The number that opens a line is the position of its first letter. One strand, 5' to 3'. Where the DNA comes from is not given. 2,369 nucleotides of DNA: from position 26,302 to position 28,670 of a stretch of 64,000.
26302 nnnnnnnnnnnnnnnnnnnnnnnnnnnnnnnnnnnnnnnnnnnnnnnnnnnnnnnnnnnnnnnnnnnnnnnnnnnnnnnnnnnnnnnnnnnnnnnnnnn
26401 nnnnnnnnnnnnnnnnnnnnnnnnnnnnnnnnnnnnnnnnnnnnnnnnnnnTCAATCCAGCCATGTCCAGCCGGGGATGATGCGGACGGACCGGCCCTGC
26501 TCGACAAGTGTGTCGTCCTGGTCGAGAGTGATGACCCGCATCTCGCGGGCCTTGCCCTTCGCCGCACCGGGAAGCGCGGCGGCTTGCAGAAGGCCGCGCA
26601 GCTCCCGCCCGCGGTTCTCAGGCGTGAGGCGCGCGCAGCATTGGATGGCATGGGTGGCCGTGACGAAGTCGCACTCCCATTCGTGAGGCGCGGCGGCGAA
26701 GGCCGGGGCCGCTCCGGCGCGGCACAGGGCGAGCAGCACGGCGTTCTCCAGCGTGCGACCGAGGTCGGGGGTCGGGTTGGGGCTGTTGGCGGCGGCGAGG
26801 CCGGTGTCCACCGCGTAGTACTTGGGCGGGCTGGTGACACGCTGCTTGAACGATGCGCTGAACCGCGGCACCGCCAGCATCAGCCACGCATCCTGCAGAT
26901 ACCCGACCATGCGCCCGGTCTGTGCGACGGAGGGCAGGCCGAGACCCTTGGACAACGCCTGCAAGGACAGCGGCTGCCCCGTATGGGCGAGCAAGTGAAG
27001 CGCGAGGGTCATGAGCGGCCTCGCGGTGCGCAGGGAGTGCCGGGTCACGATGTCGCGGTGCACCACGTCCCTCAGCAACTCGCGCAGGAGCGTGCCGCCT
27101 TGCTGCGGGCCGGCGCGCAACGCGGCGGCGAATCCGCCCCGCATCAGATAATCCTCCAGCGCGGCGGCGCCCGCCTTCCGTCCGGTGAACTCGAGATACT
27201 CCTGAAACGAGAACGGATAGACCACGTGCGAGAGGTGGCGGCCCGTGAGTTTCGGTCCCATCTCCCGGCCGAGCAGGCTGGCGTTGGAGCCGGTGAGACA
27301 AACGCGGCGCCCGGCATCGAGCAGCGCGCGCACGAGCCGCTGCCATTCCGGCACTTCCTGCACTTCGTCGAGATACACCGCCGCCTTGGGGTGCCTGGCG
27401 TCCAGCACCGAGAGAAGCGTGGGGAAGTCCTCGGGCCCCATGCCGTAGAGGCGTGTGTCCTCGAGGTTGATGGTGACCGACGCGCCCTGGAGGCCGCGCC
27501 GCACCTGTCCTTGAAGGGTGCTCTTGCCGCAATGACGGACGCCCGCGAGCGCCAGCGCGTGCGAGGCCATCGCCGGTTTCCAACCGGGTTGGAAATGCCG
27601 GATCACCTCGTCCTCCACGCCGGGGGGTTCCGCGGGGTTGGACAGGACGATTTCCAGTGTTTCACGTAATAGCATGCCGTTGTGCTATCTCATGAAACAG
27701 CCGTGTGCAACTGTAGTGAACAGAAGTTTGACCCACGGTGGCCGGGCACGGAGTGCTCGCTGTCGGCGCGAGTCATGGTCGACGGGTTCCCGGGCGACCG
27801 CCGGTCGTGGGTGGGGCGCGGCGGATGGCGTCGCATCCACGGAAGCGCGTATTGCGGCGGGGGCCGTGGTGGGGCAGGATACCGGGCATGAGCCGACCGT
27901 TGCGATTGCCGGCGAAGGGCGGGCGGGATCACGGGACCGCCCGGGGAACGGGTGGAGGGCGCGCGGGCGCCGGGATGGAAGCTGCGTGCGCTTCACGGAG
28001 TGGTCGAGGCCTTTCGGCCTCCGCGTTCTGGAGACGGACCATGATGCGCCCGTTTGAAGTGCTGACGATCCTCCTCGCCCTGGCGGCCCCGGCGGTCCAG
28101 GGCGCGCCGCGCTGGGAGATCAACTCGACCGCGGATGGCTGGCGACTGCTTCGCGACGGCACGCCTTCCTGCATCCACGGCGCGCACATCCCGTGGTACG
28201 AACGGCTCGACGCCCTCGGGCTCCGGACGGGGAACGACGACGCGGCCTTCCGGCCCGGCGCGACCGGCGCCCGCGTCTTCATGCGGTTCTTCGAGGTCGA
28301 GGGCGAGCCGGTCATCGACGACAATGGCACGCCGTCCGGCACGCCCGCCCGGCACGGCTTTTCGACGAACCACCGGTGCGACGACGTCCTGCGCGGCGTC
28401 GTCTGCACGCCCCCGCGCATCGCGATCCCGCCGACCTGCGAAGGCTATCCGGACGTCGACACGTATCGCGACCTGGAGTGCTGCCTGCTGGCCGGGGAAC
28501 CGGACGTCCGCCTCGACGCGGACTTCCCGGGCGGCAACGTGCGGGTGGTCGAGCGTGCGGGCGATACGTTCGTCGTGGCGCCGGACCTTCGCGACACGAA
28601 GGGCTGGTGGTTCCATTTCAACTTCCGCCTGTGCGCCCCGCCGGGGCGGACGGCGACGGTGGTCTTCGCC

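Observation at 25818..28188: Tandem gene remnants (sulfatase C-terminus, M14 5' fragment) flanking an AAA ATPase gene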

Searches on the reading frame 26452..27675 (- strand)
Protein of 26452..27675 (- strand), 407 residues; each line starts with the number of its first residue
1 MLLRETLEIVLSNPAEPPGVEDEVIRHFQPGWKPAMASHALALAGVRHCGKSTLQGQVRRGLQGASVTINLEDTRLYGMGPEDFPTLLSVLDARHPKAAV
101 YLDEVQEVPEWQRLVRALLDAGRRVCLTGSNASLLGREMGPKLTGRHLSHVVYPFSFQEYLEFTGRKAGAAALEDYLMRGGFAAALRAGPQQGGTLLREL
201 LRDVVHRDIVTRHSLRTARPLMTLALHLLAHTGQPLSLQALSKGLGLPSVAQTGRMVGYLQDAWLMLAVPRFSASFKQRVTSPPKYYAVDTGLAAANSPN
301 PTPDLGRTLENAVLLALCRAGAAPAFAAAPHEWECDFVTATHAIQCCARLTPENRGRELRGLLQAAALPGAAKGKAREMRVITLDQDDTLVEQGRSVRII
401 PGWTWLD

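Call 6: search_protein_families(library=pfam, proteins=[window:26452-27675:-], max_evalue=0.01)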
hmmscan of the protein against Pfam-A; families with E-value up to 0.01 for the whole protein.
window:26452-27675:- (407 aa): 2 families
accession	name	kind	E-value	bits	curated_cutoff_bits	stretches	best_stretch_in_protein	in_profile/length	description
PF13173.12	AAA_14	-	7.7e-27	94.3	27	1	39-161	3-129/129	AAA domain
PF13635.12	DUF4143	-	6.8e-12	45.8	28.1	1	207-339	2-145/160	Domain of unknown function (DUF4143)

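Call 16: find_encoding_contigs(protein=window:26452-27675:-, flank=10000, max_places=10)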
Protein window:26452-27675:- (407 aa): 10 contigs read that carry it; 4 places shown.
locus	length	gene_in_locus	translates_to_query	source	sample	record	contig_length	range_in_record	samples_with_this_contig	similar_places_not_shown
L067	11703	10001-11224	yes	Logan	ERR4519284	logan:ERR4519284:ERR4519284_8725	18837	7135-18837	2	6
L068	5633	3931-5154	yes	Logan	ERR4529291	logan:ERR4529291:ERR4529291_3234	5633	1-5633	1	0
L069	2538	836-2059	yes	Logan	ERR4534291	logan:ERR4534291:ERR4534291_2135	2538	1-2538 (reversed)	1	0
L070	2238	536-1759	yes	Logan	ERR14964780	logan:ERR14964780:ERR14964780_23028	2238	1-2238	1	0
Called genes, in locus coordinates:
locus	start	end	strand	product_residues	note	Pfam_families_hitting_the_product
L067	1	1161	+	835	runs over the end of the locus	PF22124:Glyco_hydro_95_cat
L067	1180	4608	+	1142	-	PF06283:ThuA, PF01261:AP_endonuc_2, PF09603:Fib_succ_major, PF13620:CarboxypepD_reg, PF13715:CarbopepD_reg_2 (weak), PF09603:Fib_succ_major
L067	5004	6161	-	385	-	PF00331:Glyco_hydro_10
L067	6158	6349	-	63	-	-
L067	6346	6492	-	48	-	-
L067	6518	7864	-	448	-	PF00331:Glyco_hydro_10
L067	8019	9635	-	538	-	PF00246:Peptidase_M14 (weak)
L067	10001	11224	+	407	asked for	PF13173:AAA_14, PF13635:DUF4143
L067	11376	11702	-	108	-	?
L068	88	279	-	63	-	-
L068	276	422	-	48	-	-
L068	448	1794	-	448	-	PF00331:Glyco_hydro_10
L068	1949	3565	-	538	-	PF00246:Peptidase_M14 (weak)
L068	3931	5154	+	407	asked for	PF13173:AAA_14, PF13635:DUF4143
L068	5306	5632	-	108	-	?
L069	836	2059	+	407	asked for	PF13173:AAA_14, PF13635:DUF4143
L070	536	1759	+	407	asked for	PF13173:AAA_14, PF13635:DUF4143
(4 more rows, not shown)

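Call 29: find_related_loci(query=window:26455-27675:-, collection=metagenome_contigs, flank=6000)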
Query window:26455-27675:- (407 aa) in metagenome_contigs; peptide patterns used: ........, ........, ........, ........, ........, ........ (x = any residue, [..] = any of these).
195 stretches matched a pattern; 126 encode a relative of the query (tblastn E <= 1e-3); the best 80 are kept; 80 distinct loci.
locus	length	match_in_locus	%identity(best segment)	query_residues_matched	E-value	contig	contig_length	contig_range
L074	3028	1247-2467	89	1-407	0e+0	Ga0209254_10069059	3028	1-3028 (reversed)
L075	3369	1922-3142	87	1-407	0e+0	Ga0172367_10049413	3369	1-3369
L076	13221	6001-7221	88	1-407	0e+0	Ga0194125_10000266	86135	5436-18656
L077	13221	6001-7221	88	1-407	0e+0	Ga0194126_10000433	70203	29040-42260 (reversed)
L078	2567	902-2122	81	1-407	0e+0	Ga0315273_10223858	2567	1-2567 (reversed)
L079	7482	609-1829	80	1-407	0e+0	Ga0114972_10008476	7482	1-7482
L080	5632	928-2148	77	1-407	0e+0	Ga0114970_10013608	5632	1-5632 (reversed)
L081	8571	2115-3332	77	1-407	0e+0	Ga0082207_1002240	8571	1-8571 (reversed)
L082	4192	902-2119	77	1-407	0e+0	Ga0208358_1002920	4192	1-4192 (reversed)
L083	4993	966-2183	78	1-407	0e+0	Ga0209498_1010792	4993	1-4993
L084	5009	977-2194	77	1-407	0e+0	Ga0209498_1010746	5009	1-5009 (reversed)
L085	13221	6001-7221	76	1-407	0e+0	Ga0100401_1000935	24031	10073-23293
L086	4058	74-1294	76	1-407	0e+0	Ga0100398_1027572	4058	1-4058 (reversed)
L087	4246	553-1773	73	1-407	0e+0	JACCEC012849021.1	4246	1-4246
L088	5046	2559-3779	72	1-407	0e+0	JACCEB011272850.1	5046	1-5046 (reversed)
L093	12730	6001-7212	67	1-407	2e-179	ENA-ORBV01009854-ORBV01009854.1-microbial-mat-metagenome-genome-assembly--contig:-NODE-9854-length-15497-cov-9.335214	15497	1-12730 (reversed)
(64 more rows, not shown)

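Call 39: search_protein_families(library=pfam, proteins=[L076:3803-4270:+, L076:4708-5520:-, L076:7708-7965:+, L076:9373-9891:+, L085:3025-5901:-, L085:8797-9666:+, L093:4049-5353:+, L093:7465-7833:+, L081:1-1995:+, L074:2-1024:+], max_evalue=0.001)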
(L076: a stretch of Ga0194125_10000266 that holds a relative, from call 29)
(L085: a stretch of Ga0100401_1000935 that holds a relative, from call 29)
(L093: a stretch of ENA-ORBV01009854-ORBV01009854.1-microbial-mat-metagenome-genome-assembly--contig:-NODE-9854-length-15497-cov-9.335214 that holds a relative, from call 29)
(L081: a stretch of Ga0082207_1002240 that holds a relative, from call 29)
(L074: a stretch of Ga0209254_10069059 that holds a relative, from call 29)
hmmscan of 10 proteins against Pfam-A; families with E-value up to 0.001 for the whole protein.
L076:3803-4270:+ (155 aa): 0 families

L076:4708-5520:- (270 aa): 0 families

L076:7708-7965:+ (85 aa): 0 families

L076:9373-9891:+ (172 aa): 0 families

L085:3025-5901:- (958 aa): 4 families
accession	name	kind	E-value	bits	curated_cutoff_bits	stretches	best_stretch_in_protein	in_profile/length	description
PF00884.28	Sulfatase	-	1.3e-41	143.3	25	1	45-371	1-301/301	Sulfatase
PF14240.11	YHYH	-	2.1e-30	106.5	25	1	581-831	3-187/193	YHYH protein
PF16347.10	SGSH_C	-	8.3e-08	33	29.3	1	326-452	8-133/154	N-sulphoglucosamine sulphohydrolase, C-terminal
PF01663.27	Phosphodiest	-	8.5e-05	22.7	23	1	73-310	19-220/342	Type I phosphodiesterase / nucleotide pyrophosphatase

L085:8797-9666:+ (289 aa): 1 family
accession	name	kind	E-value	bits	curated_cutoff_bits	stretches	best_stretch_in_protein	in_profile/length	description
PF00483.29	NTP_transferase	-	2.5e-09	37.5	21.2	1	39-224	32-197/245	Nucleotidyl transferase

L093:4049-5353:+ (434 aa): 1 family
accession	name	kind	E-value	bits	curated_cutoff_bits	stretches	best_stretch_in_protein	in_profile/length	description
PF10091.15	Glycoamylase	-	1.7e-82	276.7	27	1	183-417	2-221/221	Putative glucoamylase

L093:7465-7833:+ (122 aa): 0 families

L081:1-1995:+ (664 aa): 4 families
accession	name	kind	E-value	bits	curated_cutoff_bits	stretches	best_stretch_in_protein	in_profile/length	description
PF02347.22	GDC-P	-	1.1e-59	202.9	26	2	5-147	285-429/429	Glycine cleavage system P-protein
PF21478.3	GcvP2_C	-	2.9e-57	192.3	27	1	484-605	1-122/122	Glycine dehydrogenase, C-terminal domain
PF00266.25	Aminotran_5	-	0.00011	21.7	21.5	1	287-390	77-179/371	Aminotransferase class-V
PF01212.27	Beta_elim_lyase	-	0.0002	21.2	27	1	299-389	72-171/288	Beta-eliminating lyase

L074:2-1024:+ (340 aa): 4 families
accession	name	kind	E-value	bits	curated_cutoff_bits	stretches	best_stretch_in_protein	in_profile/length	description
PF00326.27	Peptidase_S9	-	5.8e-63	212.7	22.6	1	130-338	2-210/213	Prolyl oligopeptidase family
PF20434.5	BD-FAE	-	7.3e-07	29.3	26.8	1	249-291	166-208/215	BD-FAE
PF02129.25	Peptidase_S15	-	1.7e-06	28.4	23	0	128-237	36-139/262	X-Pro dipeptidyl-peptidase (S15 family)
PF00561.26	Abhydrolase_1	-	2.3e-05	24.6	25.8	0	253-318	180-241/245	alpha/beta hydrolase fold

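Call 41: search_protein_families(library=pfam, proteins=[L084:370-696:-, L084:4122-4658:-, L078:268-513:+, L078:2291-2566:-, L079:3-425:+, L079:2354-4207:+, L081:5462-6163:+, L075:3180-3368:-], max_evalue=0.001)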
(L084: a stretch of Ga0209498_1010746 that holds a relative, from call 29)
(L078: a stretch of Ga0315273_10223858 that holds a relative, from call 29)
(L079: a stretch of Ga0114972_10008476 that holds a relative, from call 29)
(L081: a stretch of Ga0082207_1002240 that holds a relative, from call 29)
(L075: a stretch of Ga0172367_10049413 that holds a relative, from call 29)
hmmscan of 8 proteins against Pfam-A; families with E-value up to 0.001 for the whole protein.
L084:370-696:- (108 aa): 0 families

L084:4122-4658:- (178 aa): 0 families

L078:268-513:+ (81 aa): 1 family
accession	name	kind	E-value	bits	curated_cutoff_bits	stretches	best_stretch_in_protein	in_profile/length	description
PF04255.20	DUF433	-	3.8e-18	65.5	23.6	1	13-67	1-56/56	Protein of unknown function (DUF433)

L078:2291-2566:- (91 aa): 2 families
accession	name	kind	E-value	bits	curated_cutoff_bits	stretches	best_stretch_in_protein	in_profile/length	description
PF12441.14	CopG_antitoxin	-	9.1e-05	23.6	28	1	49-86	41-78/79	CopG antitoxin of type II toxin-antitoxin system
PF13467.12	RHH_4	-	0.00023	21.6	25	1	43-86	3-47/67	Ribbon-helix-helix domain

L079:3-425:+ (140 aa): 1 family
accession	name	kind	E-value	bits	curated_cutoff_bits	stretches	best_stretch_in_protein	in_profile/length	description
PF14707.11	Sulfatase_C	-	3.9e-12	47.3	30.9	1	31-121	1-102/127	C-terminal region of aryl-sulfatase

L079:2354-4207:+ (617 aa): 3 families
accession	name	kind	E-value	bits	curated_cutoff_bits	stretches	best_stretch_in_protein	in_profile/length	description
PF00884.28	Sulfatase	-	2.2e-52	178.7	25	1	31-340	1-300/301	Sulfatase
PF16347.10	SGSH_C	-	7.7e-10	39.6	29.3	1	297-429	10-148/154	N-sulphoglucosamine sulphohydrolase, C-terminal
PF01663.27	Phosphodiest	-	2.5e-06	27.7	23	1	33-283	1-224/342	Type I phosphodiesterase / nucleotide pyrophosphatase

L081:5462-6163:+ (233 aa): 0 families

L075:3180-3368:- (62 aa): 0 families

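Call 42: search_protein_families(library=padloc, proteins=[window:26452-27675:-], max_evalue=0.01)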
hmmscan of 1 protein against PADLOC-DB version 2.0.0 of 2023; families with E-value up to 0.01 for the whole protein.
window:26452-27675:- (407 aa): 7 families
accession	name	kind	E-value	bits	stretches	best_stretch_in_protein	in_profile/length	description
PDLC04787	PDC-S01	-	2.6e-76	255.1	1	38-406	27-406/412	-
PDLC04789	PDC-S01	-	4.6e-30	102.9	1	38-294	17-271/375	-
PDLC04790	PDC-S01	-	9e-30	101.7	1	26-297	14-298/422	-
PDLC04791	PDC-S01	-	1e-16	58.7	1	42-320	23-316/395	-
PDLC04786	PDC-S01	-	8.2e-09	32.7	1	32-174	14-167/439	-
PDLC04788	PDC-S01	-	2.2e-07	28.1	1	32-177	13-167/448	-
PDLC04792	PDC-S01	-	3.2e-06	24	1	32-166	13-157/452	-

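Call 43: search_protein_families(library=ncbifam, proteins=[window:26452-27675:-], max_evalue=0.001)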
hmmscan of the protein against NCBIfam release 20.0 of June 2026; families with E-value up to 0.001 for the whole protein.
window:26452-27675:- (407 aa): 0 families

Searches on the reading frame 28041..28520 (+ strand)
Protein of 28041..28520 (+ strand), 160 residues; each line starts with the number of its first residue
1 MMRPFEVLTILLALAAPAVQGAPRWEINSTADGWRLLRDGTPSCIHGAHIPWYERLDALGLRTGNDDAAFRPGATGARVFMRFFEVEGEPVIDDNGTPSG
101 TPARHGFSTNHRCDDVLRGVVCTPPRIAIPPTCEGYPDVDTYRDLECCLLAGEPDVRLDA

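Call 12: find_homologous_proteins(query=window:28041-28520:+, max_evalue=0.01)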
Query window:28041-28520:+ (160 aa): 13 proteins with E <= 0.01 among 420 candidates.
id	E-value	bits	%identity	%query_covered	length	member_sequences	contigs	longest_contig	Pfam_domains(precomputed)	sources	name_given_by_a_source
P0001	1.6e-31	127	64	45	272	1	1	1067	-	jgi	jgi:hypothetical protein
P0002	2.2e-30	123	72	41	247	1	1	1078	-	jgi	jgi:hypothetical protein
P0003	8.6e-30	121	63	45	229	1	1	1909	-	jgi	jgi:hypothetical protein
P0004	7.8e-29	118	70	41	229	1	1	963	-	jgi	jgi:hypothetical protein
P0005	8.5e-28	115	60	45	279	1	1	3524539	-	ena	-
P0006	9.1e-28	115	68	41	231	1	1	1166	-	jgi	jgi:hypothetical protein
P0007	2.6e-26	110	68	38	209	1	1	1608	-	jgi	jgi:hypothetical protein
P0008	2.7e-25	107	50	59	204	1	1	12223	-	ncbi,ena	-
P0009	3.1e-24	103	58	46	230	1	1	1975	-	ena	-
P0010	6.0e-20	89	68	43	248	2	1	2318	-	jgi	jgi:hypothetical protein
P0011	3.6e-19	87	60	46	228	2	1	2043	-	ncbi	-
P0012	9.3e-13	66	43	59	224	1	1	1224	-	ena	-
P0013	6.0e-4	37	81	16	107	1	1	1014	-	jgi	jgi:hypothetical protein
